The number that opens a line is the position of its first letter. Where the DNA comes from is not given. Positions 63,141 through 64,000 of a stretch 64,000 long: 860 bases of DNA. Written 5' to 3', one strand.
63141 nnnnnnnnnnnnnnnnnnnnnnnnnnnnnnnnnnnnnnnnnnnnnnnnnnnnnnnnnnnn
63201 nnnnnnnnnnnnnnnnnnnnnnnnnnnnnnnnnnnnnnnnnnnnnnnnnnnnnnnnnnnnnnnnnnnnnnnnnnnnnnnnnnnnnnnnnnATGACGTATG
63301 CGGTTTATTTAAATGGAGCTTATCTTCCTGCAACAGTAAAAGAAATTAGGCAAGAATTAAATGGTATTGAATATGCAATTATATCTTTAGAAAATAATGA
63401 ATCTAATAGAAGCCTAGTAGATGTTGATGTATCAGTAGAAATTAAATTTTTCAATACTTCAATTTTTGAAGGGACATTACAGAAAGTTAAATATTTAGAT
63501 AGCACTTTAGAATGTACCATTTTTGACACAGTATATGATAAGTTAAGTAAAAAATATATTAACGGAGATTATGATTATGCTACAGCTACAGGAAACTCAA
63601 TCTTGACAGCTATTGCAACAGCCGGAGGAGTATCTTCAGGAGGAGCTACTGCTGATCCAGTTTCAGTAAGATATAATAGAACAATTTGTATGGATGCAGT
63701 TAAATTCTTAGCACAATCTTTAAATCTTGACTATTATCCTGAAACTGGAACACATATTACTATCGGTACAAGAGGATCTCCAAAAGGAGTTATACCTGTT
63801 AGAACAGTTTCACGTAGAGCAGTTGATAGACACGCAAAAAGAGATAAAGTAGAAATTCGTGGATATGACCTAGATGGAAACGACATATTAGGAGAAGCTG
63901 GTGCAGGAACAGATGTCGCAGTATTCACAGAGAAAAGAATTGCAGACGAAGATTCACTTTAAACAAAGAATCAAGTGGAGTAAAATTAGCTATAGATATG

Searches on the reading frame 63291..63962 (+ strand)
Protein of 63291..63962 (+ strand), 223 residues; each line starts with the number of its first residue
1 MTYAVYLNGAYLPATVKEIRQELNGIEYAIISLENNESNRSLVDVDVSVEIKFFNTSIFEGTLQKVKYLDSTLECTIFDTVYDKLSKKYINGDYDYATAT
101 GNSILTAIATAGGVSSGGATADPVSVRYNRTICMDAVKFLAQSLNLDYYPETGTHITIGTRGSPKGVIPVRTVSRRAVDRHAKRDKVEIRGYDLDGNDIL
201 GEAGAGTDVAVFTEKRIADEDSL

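Call 46: find_encoding_contigs(protein=window:63291-63962:+, flank=10000, max_places=4)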
Protein window:63291-63962:+ (223 aa): no gene with exactly this product is on record in the collection.
